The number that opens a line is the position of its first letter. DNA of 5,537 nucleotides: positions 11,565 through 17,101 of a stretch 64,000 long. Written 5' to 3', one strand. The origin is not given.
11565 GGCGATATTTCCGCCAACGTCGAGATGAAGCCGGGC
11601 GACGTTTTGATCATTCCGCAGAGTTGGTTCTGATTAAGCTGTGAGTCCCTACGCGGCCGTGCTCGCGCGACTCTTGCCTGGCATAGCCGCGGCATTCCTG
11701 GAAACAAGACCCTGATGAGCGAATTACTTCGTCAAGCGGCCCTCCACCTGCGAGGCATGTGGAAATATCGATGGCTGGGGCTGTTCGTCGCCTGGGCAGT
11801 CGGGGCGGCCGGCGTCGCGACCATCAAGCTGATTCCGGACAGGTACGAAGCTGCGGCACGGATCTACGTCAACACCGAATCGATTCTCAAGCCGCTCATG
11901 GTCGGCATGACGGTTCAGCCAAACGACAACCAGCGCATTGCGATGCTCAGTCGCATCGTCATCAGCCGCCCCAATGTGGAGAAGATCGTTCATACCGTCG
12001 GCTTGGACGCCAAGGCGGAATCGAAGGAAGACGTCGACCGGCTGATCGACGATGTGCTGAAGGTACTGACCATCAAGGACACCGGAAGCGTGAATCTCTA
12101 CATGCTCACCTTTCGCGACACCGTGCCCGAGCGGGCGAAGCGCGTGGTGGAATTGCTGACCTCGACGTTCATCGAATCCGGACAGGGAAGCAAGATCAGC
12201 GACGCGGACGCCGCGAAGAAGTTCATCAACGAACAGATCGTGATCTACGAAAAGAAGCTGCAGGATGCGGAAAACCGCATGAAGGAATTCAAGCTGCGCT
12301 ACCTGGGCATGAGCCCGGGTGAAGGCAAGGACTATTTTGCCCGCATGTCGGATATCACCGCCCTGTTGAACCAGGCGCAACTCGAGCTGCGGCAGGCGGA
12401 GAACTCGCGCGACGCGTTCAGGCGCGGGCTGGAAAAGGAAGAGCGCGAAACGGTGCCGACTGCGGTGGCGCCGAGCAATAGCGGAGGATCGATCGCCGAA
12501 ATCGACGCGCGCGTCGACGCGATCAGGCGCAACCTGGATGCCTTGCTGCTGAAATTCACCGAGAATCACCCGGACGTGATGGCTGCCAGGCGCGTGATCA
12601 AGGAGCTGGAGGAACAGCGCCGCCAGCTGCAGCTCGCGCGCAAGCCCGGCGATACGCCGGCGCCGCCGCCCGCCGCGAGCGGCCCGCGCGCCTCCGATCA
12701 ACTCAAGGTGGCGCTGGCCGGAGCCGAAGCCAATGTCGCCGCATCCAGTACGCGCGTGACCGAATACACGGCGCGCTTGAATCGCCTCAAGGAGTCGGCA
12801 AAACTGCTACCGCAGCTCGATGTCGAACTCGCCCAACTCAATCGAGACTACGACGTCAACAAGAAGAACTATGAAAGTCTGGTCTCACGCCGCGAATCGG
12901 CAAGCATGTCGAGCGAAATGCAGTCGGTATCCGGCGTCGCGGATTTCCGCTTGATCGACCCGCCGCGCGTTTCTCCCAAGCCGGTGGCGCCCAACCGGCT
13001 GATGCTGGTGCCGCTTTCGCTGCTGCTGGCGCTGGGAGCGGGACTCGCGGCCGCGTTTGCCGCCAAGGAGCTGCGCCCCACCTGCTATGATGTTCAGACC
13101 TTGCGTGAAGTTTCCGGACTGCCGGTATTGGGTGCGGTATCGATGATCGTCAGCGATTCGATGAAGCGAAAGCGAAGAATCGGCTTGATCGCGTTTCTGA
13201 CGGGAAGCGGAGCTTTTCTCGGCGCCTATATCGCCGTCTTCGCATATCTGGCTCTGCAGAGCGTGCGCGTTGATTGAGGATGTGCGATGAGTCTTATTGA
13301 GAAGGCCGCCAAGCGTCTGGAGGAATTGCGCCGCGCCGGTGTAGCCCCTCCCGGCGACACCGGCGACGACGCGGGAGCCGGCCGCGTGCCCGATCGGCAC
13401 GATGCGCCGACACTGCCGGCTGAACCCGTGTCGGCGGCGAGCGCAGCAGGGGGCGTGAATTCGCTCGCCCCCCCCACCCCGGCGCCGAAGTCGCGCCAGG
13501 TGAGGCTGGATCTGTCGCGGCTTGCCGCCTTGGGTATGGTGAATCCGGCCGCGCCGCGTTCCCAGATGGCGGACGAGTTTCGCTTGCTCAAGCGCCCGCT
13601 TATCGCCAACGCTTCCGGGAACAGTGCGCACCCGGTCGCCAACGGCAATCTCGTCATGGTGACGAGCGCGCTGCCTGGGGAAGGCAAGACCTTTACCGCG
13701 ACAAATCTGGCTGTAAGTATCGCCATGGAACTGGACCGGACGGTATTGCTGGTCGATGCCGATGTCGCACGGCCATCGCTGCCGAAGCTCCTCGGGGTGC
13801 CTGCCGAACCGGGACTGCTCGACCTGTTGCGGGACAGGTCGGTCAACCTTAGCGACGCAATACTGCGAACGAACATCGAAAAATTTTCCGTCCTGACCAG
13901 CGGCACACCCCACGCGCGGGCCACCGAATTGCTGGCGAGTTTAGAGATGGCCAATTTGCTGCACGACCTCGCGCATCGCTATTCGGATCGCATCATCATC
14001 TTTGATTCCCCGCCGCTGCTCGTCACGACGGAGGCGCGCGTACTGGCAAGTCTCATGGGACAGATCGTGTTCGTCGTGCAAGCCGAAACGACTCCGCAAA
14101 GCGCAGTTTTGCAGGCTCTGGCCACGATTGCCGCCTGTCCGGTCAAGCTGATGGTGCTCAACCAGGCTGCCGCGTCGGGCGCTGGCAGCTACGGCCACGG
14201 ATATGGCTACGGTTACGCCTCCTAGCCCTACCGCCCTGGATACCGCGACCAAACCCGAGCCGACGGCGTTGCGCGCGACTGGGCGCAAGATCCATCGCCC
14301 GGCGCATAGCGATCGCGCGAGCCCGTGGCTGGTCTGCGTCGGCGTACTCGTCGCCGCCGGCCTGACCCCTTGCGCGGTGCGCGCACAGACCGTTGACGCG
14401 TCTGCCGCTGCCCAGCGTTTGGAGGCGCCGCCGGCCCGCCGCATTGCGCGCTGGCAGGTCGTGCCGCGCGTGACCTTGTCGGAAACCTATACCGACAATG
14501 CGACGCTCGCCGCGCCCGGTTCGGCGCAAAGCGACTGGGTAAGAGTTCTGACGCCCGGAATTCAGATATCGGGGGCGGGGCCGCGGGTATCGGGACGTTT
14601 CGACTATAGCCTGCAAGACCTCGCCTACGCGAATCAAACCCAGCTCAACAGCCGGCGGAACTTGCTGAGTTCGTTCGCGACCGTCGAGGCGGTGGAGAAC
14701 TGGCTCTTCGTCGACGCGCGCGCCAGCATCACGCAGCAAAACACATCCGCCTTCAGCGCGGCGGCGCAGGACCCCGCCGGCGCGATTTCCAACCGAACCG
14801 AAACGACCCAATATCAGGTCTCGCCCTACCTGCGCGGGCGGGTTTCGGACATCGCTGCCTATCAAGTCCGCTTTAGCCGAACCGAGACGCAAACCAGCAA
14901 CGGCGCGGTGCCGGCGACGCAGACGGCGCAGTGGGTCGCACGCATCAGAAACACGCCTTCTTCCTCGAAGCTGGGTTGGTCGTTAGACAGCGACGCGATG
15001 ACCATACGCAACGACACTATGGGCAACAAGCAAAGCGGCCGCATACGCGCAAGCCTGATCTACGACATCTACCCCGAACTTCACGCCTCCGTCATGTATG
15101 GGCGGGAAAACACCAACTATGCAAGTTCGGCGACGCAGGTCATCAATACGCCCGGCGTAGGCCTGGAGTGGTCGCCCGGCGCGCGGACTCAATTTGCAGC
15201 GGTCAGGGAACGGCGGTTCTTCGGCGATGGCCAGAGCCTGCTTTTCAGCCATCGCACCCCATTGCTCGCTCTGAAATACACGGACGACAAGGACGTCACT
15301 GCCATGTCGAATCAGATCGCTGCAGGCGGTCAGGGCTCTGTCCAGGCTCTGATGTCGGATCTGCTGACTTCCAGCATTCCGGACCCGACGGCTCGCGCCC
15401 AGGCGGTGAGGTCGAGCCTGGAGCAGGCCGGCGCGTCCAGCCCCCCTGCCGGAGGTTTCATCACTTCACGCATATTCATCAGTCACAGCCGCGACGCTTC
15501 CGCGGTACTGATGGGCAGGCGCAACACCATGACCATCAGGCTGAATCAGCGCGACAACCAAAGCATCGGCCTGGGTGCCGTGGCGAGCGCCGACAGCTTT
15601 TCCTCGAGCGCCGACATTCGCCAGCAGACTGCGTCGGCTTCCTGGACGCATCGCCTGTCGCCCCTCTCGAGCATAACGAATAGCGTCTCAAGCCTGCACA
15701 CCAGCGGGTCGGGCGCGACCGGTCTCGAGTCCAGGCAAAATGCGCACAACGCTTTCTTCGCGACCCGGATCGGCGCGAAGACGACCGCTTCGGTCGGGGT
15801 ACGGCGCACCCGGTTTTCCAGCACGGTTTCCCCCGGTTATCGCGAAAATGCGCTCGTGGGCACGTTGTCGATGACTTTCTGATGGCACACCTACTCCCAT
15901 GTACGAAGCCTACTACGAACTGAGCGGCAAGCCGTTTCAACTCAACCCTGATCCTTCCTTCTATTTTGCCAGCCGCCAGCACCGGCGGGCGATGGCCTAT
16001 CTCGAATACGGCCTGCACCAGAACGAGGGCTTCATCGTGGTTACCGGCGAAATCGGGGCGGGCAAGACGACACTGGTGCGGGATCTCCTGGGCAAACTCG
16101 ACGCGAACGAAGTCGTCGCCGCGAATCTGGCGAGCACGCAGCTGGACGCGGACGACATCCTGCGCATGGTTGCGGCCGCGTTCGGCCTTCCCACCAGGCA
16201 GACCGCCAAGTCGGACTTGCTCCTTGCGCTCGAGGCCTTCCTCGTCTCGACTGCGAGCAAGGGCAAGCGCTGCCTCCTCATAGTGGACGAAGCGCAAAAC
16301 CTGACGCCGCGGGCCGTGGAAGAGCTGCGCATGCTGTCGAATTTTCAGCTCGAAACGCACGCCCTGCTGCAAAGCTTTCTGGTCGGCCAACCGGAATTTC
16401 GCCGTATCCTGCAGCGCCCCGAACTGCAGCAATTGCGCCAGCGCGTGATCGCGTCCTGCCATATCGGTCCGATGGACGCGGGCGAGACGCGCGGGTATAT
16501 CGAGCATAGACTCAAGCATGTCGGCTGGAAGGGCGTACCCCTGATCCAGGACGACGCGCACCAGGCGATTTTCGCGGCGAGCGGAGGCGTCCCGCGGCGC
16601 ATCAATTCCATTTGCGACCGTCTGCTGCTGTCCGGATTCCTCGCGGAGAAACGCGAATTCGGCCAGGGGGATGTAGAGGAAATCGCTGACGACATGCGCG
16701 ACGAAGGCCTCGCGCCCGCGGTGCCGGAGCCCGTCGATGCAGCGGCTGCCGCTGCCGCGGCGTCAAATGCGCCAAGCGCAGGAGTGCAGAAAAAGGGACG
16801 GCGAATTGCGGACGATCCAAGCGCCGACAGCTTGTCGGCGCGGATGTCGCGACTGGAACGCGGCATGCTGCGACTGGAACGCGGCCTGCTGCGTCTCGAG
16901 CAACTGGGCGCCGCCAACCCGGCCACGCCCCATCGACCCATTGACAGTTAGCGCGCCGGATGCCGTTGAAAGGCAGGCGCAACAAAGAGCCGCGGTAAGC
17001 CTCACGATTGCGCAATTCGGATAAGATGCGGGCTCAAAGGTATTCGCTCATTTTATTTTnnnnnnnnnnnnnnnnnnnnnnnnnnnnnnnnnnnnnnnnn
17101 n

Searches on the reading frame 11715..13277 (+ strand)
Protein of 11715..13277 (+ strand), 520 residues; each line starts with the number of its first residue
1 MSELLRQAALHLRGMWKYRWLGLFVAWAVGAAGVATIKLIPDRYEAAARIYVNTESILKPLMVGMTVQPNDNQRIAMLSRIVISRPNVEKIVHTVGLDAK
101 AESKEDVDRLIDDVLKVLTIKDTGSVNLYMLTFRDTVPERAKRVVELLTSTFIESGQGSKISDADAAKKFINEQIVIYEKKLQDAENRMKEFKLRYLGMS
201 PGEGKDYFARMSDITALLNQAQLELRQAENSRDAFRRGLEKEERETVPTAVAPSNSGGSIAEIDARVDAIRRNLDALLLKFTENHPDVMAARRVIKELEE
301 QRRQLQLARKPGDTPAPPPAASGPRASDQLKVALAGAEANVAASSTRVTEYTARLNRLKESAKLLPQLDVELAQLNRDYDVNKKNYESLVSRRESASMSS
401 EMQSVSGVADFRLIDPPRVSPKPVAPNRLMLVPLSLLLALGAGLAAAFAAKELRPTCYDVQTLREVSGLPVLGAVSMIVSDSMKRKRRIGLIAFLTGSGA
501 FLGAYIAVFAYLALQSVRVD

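Call 10: search_protein_families(library=pfam, proteins=[window:11715-13277:+], max_evalue=0.001)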
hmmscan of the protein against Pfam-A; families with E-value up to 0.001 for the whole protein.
window:11715-13277:+ (520 aa): 2 families
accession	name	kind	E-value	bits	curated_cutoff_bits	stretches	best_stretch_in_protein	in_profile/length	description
PF13807.11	GNVR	-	6e-10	39.4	27.7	1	372-449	6-79/82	G-rich domain on putative tyrosine kinase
PF02706.20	Wzz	-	2.4e-05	25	25.5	1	13-92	10-88/91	Chain length determinant protein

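Call 17: search_protein_families(library=ncbifam, proteins=[window:11715-13277:+], max_evalue=0.001)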
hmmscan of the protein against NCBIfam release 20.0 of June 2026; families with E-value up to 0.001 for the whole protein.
window:11715-13277:+ (520 aa): 5 families
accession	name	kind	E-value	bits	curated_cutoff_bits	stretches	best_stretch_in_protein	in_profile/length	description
TIGR03007.1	pepcterm_ChnLen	equivalog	4.4e-151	503.5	278.85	1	9-511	4-496/498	XrtA system polysaccharide chain length determinant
TIGR01005.1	eps_transp_fam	subfamily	1.8e-16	59.5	411.7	2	340-477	346-479/754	exopolysaccharide transport protein family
TIGR03017.1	EpsF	equivalog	2.5e-12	46.2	422.75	2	27-301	23-297/444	chain length determinant protein EpsF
NF008568.0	PRK11519.1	equivalog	2.4e-10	39.2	1068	2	106-232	206-332/720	tyrosine-protein kinase Wzc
NF007350.0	PRK09841.1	equivalog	3.3e-07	28.8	1248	1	356-478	356-473/726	tyrosine-protein kinase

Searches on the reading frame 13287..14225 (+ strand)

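Call 10: search_protein_families(library=pfam, proteins=[window:13287-14225:+], max_evalue=0.001)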
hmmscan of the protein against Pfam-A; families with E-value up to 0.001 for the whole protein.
window:13287-14225:+ (312 aa): 3 families
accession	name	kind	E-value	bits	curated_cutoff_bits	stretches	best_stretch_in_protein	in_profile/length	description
PF13614.12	AAA_31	-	1.5e-08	35.3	27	1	130-281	11-164/177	AAA domain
PF10609.15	ParA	-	1.5e-07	31.5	27.1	1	121-174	4-56/246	NUBPL iron-transfer P-loop NTPase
PF01656.29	CbiA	-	1.8e-05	25.1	25.4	1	124-217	2-54/125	CobQ/CobB/MinD/ParA nucleotide binding domain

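Call 17: search_protein_families(library=ncbifam, proteins=[window:13287-14225:+], max_evalue=0.001)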
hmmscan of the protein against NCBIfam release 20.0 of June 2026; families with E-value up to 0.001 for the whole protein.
window:13287-14225:+ (312 aa): 11 families
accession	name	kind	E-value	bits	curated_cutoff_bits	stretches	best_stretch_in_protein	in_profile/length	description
TIGR03018.1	pepcterm_TyrKin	hypoth_equivalog_domain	2.7e-82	275.1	230.65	1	84-292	1-207/207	XrtA-associated tyrosine autokinase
TIGR01007.1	eps_fam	subfamily_domain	2e-26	92.8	108.05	1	122-305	19-200/204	polysaccharide biosynthesis tyrosine autokinase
TIGR01005.1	eps_transp_fam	subfamily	5.6e-24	84.3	411.7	1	87-303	519-727/754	exopolysaccharide transport protein family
NF008568.0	PRK11519.1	equivalog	4.5e-21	74.7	1068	1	118-311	524-716/720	tyrosine-protein kinase Wzc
NF007350.0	PRK09841.1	equivalog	1.8e-20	72.7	1248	1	118-310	529-720/726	tyrosine-protein kinase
TIGR03029.1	EpsG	equivalog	4.8e-18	65.3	313.8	1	119-272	102-251/274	chain length determinant protein tyrosine kinase EpsG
TIGR01968.1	minD_bact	equivalog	4e-08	32.9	212.9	1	121-244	2-122/261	septum site-determining protein MinD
TIGR01969.1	minD_arch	subfamily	7.6e-07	28.6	201.75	1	123-269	3-143/251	cell division ATPase MinD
NF008669.0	PRK11670.1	equivalog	3.8e-06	26.1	348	1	120-172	105-158/369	iron-sulfur cluster carrier protein ApbC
NF041136.1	MrpORP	equivalog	1.3e-05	24.7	450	1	122-173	7-57/365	iron-sulfur cluster carrier protein MrpORP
NF047398.1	AAA_KGGVGR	domain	8.9e-05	22.9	90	1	131-190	13-74/190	KGGVGR-motif variant AAA ATPase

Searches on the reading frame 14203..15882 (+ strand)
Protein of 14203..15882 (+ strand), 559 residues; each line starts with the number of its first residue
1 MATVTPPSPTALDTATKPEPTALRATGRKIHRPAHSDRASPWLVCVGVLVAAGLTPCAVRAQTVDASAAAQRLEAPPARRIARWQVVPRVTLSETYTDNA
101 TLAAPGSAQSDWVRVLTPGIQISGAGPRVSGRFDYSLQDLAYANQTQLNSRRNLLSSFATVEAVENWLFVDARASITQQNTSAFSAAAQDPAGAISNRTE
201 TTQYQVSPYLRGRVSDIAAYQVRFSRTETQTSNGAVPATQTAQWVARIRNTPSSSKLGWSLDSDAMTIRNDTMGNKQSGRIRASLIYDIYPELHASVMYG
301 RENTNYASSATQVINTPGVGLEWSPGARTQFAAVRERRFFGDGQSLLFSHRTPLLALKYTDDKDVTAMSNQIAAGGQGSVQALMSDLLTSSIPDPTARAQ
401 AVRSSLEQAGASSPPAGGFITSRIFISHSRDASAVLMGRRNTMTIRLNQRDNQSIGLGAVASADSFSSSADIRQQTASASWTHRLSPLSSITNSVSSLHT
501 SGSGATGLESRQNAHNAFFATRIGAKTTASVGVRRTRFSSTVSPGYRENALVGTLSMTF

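Call 10: search_protein_families(library=pfam, proteins=[window:14203-15882:+], max_evalue=0.001)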
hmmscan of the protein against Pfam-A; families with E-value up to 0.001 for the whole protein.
window:14203-15882:+ (559 aa): 0 families

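Call 17: search_protein_families(library=ncbifam, proteins=[window:14203-15882:+], max_evalue=0.001)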
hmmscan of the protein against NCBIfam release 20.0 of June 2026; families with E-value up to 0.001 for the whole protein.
window:14203-15882:+ (559 aa): 1 family
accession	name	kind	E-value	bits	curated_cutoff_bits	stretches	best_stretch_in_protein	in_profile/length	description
TIGR03016.1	pepcterm_hypo_1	hypoth_equivalog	1.6e-91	307.7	90.85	1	82-559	2-477/477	TIGR03016 family PEP-CTERM system-associated outer membrane protein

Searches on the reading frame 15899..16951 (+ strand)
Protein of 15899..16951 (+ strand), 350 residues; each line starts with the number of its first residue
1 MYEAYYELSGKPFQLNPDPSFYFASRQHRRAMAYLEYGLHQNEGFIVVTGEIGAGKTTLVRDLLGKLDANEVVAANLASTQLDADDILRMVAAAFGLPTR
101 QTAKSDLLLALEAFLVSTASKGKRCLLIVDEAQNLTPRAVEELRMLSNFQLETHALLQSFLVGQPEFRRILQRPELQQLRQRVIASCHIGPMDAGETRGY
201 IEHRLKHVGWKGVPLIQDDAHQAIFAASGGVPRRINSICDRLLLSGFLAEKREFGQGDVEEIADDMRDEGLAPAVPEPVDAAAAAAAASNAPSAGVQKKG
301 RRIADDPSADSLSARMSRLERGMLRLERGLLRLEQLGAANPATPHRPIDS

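Call 10: search_protein_families(library=pfam, proteins=[window:15899-16951:+], max_evalue=0.001)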
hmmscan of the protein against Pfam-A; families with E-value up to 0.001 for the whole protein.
window:15899-16951:+ (350 aa): 11 families
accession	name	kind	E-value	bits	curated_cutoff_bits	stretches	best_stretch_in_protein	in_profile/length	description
PF13401.12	AAA_22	-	1.3e-28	100.4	27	1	41-171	3-130/130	AAA domain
PF13191.12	AAA_16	-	3.6e-09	37.8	32.6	1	31-148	12-157/167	AAA ATPase domain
PF05970.20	PIF1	-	1.1e-05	25.6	25.9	1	36-143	15-122/223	PIF1-like helicase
PF01637.24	ATPase_2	-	2.5e-05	24.6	33.2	1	41-136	18-123/225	ATPase domain predominantly from Archaea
PF13604.12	AAA_30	-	2.9e-05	24.3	27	1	37-143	12-108/191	AAA domain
PF09848.15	SLFN-g3_helicase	-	7.8e-05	22.5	24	1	46-152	4-108/354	Schlafen group 3, DNA/RNA helicase domain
PF20703.3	nSTAND1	-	0.00012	22.2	27.1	1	22-211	15-206/379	Novel STAND NTPase 1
PF02367.23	TsaE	-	0.00021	21.7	26.6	1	40-72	18-50/128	Threonylcarbamoyl adenosine biosynthesis protein TsaE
PF00437.27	T2SSE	-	0.00025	20.3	24.9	1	30-72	129-171/370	Type II/IV secretion system protein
PF13671.12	AAA_33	-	0.00035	21.3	27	1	46-147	2-92/143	AAA domain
PF13173.12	AAA_14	-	0.00048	20.6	27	0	45-147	4-85/129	AAA domain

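Call 17: search_protein_families(library=ncbifam, proteins=[window:15899-16951:+], max_evalue=0.001)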
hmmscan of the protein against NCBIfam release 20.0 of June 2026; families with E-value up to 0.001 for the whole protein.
window:15899-16951:+ (350 aa): 3 families
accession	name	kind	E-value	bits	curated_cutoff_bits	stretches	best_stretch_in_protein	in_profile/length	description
TIGR03015.1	pepcterm_ATPase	hypoth_equivalog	3e-127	423.6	324.5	1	1-269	1-269/269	XrtA/PEP-CTERM system-associated ATPase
TIGR04521.1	ECF_ATPase_2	equivalog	2.6e-05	23.4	330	0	28-70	17-58/279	energy-coupling factor transporter ATPase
NF010158.0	PRK13637.1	equivalog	0.00027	20.1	390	0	41-101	31-95/287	energy-coupling factor transporter ATPase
